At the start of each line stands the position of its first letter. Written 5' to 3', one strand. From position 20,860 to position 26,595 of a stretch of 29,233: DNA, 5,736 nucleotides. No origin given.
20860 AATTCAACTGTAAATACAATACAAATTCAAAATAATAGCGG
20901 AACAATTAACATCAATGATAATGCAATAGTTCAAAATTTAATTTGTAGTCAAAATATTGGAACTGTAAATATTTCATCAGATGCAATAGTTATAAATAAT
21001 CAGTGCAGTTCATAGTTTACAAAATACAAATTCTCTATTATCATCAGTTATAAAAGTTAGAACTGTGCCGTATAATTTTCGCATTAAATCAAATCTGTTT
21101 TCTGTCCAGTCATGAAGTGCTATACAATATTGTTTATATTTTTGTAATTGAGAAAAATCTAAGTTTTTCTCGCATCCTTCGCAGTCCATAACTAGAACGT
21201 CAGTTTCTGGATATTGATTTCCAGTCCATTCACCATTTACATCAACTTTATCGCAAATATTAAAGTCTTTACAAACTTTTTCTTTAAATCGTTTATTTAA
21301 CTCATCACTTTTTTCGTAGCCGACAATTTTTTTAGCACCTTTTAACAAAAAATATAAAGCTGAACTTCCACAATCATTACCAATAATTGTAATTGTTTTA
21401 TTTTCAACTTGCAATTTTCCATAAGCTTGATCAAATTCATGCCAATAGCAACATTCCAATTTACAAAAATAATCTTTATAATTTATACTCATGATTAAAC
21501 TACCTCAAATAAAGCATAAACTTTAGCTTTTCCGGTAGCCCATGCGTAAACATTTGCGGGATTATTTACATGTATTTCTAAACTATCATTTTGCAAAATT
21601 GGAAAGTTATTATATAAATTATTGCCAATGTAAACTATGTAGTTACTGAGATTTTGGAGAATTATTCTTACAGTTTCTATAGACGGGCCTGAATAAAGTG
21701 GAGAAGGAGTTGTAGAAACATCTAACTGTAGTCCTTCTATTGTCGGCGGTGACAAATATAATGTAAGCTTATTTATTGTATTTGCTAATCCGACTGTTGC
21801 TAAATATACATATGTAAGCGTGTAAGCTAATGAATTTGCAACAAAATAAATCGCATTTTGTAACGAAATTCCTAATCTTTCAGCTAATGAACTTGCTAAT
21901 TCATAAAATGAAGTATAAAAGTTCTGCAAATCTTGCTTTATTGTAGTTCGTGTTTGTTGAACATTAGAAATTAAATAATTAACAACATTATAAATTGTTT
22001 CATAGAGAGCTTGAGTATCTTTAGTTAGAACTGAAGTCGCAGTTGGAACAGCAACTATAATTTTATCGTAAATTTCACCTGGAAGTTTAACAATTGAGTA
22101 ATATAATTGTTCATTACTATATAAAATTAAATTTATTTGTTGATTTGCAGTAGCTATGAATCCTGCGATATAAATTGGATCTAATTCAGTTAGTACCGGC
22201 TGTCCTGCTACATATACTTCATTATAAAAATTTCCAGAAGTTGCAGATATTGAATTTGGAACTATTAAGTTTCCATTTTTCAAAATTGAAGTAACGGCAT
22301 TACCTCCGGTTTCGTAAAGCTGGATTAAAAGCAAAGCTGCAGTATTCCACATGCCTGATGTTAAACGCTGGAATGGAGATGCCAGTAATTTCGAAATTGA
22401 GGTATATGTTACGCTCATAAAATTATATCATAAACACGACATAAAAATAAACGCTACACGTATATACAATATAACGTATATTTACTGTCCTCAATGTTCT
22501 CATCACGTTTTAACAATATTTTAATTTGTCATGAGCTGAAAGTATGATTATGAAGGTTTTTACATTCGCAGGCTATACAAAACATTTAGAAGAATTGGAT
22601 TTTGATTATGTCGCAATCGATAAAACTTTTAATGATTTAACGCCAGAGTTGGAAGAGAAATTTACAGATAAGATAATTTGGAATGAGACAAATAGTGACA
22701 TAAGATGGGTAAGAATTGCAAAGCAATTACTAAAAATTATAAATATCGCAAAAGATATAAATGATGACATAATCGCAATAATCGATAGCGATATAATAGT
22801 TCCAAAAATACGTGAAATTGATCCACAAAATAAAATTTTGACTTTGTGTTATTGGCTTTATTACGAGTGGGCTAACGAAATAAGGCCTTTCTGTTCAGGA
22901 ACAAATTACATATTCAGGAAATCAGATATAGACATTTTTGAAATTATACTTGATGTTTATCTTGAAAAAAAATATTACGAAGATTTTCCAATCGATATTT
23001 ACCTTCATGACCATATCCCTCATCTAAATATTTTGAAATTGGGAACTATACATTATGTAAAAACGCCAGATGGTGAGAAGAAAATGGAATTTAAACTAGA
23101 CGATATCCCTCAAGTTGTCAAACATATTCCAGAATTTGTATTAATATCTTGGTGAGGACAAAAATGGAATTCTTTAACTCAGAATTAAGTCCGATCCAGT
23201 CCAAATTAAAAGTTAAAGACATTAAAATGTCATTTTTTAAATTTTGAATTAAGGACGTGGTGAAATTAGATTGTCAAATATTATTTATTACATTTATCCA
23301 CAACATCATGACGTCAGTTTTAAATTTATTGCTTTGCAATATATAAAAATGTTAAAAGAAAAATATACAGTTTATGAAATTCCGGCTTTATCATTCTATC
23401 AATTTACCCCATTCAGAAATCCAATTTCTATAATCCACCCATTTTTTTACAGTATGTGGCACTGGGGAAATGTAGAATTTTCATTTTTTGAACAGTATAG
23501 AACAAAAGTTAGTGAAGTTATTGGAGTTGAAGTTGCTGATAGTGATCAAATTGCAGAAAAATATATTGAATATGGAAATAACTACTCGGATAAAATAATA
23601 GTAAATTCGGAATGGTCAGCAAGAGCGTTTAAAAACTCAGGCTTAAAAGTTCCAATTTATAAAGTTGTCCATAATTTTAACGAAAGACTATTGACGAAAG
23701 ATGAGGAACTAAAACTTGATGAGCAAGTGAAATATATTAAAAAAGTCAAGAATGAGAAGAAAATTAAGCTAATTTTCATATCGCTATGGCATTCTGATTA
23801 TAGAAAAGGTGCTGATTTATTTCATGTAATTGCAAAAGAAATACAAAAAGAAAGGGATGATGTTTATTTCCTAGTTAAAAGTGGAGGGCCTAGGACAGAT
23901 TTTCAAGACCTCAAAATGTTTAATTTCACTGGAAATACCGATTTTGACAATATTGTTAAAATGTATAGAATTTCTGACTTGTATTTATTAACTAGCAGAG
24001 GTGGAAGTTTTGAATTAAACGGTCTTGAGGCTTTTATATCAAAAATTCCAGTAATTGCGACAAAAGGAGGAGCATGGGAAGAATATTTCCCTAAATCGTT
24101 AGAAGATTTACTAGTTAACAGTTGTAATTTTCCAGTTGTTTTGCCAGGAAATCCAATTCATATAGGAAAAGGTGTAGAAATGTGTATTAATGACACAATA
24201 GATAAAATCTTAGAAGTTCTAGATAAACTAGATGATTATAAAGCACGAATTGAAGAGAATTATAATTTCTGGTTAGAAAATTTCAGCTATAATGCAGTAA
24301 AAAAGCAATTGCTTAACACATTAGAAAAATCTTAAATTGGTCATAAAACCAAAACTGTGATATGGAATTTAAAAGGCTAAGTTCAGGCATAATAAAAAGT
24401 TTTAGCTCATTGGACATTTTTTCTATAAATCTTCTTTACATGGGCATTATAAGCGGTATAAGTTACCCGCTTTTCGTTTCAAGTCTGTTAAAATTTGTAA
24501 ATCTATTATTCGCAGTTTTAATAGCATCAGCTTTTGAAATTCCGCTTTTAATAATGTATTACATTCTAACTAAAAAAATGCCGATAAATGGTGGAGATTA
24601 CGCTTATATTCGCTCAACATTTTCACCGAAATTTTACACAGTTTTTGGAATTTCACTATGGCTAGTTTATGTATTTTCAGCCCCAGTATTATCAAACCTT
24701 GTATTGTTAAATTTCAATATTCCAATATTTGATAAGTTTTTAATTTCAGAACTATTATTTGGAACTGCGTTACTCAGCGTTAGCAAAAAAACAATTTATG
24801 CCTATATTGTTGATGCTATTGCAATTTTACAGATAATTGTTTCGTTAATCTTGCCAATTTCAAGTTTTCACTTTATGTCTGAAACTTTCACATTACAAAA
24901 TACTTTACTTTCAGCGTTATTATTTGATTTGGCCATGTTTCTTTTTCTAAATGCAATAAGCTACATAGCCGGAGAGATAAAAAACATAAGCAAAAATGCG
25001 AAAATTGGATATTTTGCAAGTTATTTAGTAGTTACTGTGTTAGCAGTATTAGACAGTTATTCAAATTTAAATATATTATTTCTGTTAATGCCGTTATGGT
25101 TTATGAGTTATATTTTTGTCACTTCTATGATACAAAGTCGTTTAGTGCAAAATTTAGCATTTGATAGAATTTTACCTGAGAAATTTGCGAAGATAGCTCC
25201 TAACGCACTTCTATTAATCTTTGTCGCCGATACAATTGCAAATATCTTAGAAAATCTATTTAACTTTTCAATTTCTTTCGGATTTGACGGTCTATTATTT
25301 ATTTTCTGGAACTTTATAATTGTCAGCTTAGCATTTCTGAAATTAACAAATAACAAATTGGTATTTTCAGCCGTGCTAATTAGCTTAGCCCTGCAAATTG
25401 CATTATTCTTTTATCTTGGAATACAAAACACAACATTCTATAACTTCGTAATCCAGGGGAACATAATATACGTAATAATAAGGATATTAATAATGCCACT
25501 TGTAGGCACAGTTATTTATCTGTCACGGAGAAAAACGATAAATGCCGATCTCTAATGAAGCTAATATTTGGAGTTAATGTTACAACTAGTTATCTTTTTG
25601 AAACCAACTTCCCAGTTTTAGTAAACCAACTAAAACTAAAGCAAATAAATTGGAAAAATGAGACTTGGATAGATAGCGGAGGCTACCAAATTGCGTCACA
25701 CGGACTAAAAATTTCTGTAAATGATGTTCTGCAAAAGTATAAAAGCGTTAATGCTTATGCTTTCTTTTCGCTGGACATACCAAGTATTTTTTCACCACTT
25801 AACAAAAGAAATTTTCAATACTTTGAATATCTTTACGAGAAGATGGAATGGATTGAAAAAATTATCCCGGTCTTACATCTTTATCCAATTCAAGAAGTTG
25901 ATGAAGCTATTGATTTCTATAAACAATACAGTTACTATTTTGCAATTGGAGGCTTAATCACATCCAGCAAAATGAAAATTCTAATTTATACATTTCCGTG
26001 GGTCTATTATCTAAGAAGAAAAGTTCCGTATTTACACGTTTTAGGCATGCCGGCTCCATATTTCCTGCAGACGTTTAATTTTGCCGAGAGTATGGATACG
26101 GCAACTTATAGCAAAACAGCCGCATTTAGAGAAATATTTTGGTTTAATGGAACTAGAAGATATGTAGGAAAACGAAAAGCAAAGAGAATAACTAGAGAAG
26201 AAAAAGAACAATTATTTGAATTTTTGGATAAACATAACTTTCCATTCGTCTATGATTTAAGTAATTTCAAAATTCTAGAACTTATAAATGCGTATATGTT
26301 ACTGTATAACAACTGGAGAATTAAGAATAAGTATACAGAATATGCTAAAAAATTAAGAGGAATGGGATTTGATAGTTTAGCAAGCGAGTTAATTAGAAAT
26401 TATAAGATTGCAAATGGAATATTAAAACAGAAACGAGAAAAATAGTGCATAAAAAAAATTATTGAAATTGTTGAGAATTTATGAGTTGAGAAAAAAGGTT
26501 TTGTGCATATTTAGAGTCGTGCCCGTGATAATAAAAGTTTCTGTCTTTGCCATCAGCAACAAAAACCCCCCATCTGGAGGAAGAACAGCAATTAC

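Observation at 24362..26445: Cysteine-free minimal TGT/DpdA-like transglycosylase translationally coupled to an APC-type permease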

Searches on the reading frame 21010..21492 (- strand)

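Call 3: search_protein_families(library=pfam, proteins=[window:21010-21492:-], max_evalue=1)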
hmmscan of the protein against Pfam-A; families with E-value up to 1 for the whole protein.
window:21010-21492:- (160 aa): 0 families

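Call 83: search_protein_families(library=phrogs, proteins=[window:21013-21492:-], max_evalue=0.001)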
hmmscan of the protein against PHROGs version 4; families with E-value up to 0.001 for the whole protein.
window:21013-21492:- (160 aa): 1 family
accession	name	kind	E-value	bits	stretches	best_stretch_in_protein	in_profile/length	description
phrog_5108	-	other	7.5e-84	280.1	1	3-160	2-157/157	SAM-dependent methyltransferase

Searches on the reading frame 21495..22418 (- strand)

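Call 3: search_protein_families(library=pfam, proteins=[window:21495-22418:-], max_evalue=1)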
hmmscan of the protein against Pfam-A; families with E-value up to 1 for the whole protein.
window:21495-22418:- (307 aa): 2 families
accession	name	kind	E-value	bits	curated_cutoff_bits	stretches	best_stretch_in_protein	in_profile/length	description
PF16763.10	Spidroin_N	-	0.02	15.4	27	1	127-214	21-106/125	Major ampullate spidroin 1, spider silk protein 1, N-term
PF16803.11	DRE2_N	-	0.26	12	23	0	106-145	40-80/130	Fe-S cluster assembly protein DRE2 N-terminus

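Call 83: search_protein_families(library=phrogs, proteins=[window:21498-22418:-], max_evalue=0.001)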
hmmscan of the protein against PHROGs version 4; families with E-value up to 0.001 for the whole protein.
window:21498-22418:- (307 aa): 1 family
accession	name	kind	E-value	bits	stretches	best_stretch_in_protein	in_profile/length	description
phrog_7221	-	unknown function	6.2e-156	519.2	1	1-307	1-294/295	-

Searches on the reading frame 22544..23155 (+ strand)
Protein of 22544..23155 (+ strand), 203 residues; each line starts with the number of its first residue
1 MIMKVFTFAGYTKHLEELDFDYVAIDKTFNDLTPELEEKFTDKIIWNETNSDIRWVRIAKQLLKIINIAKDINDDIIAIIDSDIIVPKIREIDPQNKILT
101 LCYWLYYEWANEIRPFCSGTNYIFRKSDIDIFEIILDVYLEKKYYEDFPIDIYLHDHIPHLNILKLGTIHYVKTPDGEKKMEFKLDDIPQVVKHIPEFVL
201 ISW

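Call 3: search_protein_families(library=pfam, proteins=[window:22544-23155:+], max_evalue=1)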
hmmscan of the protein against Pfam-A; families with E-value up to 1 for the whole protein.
window:22544-23155:+ (203 aa): 0 families

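Call 83: search_protein_families(library=phrogs, proteins=[window:22544-23152:+], max_evalue=0.001)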
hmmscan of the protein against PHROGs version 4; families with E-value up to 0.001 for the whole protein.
window:22544-23152:+ (203 aa): 1 family
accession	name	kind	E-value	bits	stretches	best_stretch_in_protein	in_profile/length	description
phrog_5113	-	unknown function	4.6e-81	272.2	1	3-190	1-197/198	-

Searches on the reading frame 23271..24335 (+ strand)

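Call 3: search_protein_families(library=pfam, proteins=[window:23271-24335:+], max_evalue=1)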
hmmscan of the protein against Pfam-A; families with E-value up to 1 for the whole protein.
window:23271-24335:+ (354 aa): 4 families
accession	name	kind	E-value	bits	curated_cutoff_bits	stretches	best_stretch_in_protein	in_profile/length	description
PF13692.12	Glyco_trans_1_4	-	3.9e-10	40.6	27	1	166-283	3-125/142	Glycosyl transferases group 1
PF00534.26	Glycos_transf_1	-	1.3e-08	35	26.4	1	157-273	6-131/172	Glycosyl transferases group 1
PF20706.3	GT4-conflict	-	0.00061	19.3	26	1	223-328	270-366/385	Family 4 Glycosyltransferase in conflict systems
PF04055.27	Radical_SAM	-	0.16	12.6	29.5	0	142-210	23-90/166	Radical SAM superfamily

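Call 83: search_protein_families(library=phrogs, proteins=[window:23271-24332:+], max_evalue=0.001)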
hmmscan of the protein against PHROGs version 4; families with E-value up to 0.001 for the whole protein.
window:23271-24332:+ (354 aa): 2 families
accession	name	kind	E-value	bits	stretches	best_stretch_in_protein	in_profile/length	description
phrog_2170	-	moron, auxiliary metabolic gene and host takeover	1.7e-105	354.1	1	3-353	3-371/374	glycosyltransferase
phrog_4356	-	moron, auxiliary metabolic gene and host takeover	2.7e-12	47.6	1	8-352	4-306/307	glycosyltransferase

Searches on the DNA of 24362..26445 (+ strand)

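Call 4: search_dna_similar(query=window:24362-26445:+, collection=phages, mode=distant, max_rows=30)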
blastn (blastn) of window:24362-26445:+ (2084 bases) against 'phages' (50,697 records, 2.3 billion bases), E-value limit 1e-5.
Records with a match: 30; places in all: 30; records where one place covers at least 80% of the query: 26.
Best place of each record, by identity: 80-90% 3; 60-80% 27.
By first word of the organism name: Sulfolobus 26; Sulfolobales 2; Stygiolobus 2.
By host as written in the record: Sulfolobus islandicus 24; Sulfolobales 2; - 2; Sulfolobus islandicus KVEM10H3 1; Sulfolobus islandicus LAL14/1 1.
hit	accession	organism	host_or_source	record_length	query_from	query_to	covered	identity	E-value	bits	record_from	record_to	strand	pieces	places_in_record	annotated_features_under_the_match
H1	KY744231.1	Sulfolobus islandicus rod-shaped virus 4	Sulfolobus islandicus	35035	1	2072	99%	80.7%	0e+0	1931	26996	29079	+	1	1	hypothetical protein (x2)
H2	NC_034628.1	Sulfolobus islandicus rod-shaped virus 4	Sulfolobus islandicus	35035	1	2072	99%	80.7%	0e+0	1931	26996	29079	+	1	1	aminoacid permease | queuine tRNA-ribosyltransferase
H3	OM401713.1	Sulfolobus islandicus rod-shaped virus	Sulfolobus islandicus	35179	1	2072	99%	80.2%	0e+0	1887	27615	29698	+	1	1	putative amino-acid transporter | putative tRNA ribosyl transferase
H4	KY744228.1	Sulfolobus islandicus rod-shaped virus 9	Sulfolobus islandicus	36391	1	2084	100%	79.4%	0e+0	1829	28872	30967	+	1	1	hypothetical protein (x2)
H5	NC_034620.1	Sulfolobus islandicus rod-shaped virus 9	Sulfolobus islandicus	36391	1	2084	100%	79.4%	0e+0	1829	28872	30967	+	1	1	aminoacid permease | queuine tRNA-ribosyltransferase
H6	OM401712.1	Sulfolobus islandicus rod-shaped virus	Sulfolobus islandicus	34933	1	2080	100%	79.3%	0e+0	1806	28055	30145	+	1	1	putative amino-acid transporter | putative tRNA ribosyl transferase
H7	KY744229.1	Sulfolobus islandicus rod-shaped virus 8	Sulfolobus islandicus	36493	1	2072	99%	79.0%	0e+0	1760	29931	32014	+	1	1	hypothetical protein (x2)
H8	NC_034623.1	Sulfolobus islandicus rod-shaped virus 8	Sulfolobus islandicus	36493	1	2072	99%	79.0%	0e+0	1760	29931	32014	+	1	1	aminoacid permease | queuine tRNA-ribosyltransferase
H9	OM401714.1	Sulfolobus islandicus rod-shaped virus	Sulfolobus islandicus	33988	1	2072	99%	78.9%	0e+0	1760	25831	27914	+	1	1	putative amino-acid transporter | putative tRNA ribosyl transferase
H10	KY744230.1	Sulfolobus islandicus rod-shaped virus 10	Sulfolobus islandicus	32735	1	2084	100%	78.3%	0e+0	1717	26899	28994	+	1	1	hypothetical protein (x2)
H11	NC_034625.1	Sulfolobus islandicus rod-shaped virus 10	Sulfolobus islandicus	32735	1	2084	100%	78.3%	0e+0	1717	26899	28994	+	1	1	aminoacid permease | queuine tRNA-ribosyltransferase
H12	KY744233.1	Sulfolobus islandicus rod-shaped virus 5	Sulfolobus islandicus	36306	1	2072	99%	78.2%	0e+0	1687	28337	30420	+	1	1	hypothetical protein (x2)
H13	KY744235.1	Sulfolobus islandicus rod-shaped phage 6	Sulfolobus islandicus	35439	1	2072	99%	78.2%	0e+0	1687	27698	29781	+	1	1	hypothetical protein (x2)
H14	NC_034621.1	Sulfolobus islandicus rod-shaped virus 5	Sulfolobus islandicus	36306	1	2072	99%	78.2%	0e+0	1687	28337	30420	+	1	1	aminoacid permease | queuine tRNA-ribosyltransferase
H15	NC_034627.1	Sulfolobus islandicus rod-shaped phage 6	Sulfolobus islandicus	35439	1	2072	99%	78.2%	0e+0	1687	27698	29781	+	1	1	aminoacid permease | queuine tRNA-ribosyltransferase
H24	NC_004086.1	Sulfolobus islandicus rod-shaped virus 2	Sulfolobus islandicus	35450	1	2055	99%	70.2%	0e+0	872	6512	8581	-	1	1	aminoacid permease | queuine tRNA-ribosyltransferase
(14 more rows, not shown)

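Call 20: get_annotated_region(hit=H24, flank=6000)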
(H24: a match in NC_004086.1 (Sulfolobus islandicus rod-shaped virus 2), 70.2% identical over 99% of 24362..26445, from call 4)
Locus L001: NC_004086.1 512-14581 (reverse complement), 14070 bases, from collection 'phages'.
description: Sulfolobus islandicus rod-shaped virus 2, complete genome.
organism: Sulfolobus islandicus rod-shaped virus 2 (NCBI taxid 157899)
taxonomy: Viruses; Adnaviria; Zilligvirae; Taleaviricota; Tokiviricetes; Ligamenvirales; Rudiviridae; Icerudivirus; Icerudivirus SIRV2
host: Sulfolobus islandicus; source: -; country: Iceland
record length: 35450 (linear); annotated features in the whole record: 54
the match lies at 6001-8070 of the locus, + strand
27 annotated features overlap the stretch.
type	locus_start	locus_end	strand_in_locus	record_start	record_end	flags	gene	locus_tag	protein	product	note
CDS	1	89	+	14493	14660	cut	-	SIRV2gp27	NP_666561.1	hypothetical protein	ORF55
CDS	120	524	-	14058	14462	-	-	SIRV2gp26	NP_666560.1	hypothetical protein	ORF134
CDS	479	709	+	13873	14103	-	-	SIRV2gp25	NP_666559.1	hypothetical protein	ORF76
CDS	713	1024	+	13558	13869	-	-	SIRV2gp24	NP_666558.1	hypothetical protein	ORF103c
CDS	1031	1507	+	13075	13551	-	dut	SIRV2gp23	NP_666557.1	dCTP deaminase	ORF158b; involved in DNA replication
CDS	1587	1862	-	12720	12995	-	-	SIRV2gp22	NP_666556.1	hypothetical protein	ORF91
CDS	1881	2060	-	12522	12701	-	-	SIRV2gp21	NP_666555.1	CopG-like transcriptional repressor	ORF59b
CDS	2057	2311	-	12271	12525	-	-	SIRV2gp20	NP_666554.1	hypothetical protein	ORF84a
CDS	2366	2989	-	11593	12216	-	-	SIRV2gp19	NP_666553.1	CRISPR/Cas system associated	ORF207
CDS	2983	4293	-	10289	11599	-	-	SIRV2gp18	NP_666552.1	protease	ORF436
CDS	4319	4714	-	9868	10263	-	-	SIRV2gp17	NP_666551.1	hypothetical protein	ORF131b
CDS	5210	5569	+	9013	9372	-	-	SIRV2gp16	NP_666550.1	hypothetical protein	ORF119c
CDS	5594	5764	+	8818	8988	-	-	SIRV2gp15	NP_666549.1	Arc-like repressor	ORF56b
CDS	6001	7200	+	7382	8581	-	-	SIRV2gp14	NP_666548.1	aminoacid permease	ORF399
CDS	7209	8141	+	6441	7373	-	-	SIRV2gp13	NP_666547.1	queuine tRNA-ribosyltransferase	ORF310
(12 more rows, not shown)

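Call 57: get_annotated_region(hit=H2, flank=7000)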
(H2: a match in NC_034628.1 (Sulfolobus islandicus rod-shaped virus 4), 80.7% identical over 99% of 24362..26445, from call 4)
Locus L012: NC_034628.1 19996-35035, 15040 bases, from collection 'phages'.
description: Sulfolobus islandicus rod-shaped virus 4, partial genome.
organism: Sulfolobus islandicus rod-shaped virus 4 (NCBI taxid 1983547)
taxonomy: Viruses; Adnaviria; Zilligvirae; Taleaviricota; Tokiviricetes; Ligamenvirales; Rudiviridae; Usarudivirus; Usarudivirus SIRV4
host: Sulfolobus islandicus; source: hot spring; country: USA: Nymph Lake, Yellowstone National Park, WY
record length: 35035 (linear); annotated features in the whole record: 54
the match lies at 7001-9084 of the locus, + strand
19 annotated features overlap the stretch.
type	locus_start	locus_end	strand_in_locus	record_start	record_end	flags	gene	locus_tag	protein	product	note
CDS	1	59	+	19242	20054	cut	-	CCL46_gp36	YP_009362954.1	hypothetical protein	ORF36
CDS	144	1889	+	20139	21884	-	-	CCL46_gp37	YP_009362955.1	hypothetical protein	ORF37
CDS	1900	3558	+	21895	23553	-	-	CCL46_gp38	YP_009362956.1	hypothetical protein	ORF38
CDS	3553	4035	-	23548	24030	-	-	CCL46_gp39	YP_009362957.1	SAM-dependent methyltransferase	ORF39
CDS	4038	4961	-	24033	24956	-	-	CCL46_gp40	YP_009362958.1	hypothetical protein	ORF40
CDS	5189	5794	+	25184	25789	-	-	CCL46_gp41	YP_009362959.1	hypothetical protein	ORF41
CDS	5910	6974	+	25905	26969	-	-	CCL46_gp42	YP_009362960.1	glycosyltransferase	ORF42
CDS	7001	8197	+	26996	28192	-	-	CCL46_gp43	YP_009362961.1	aminoacid permease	ORF43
CDS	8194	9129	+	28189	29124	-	-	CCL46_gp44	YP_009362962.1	queuine tRNA-ribosyltransferase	ORF44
CDS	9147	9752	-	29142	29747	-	-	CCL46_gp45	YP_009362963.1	hypothetical protein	ORF45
CDS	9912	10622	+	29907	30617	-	-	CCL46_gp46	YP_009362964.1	hypothetical protein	ORF46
CDS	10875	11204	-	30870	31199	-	-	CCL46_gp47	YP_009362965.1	hypothetical protein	ORF47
CDS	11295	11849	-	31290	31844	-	-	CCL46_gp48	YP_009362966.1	hypothetical protein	ORF48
CDS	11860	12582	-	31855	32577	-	-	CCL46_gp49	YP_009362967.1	hypothetical protein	ORF49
CDS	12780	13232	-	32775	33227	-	-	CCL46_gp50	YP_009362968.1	hypothetical protein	ORF50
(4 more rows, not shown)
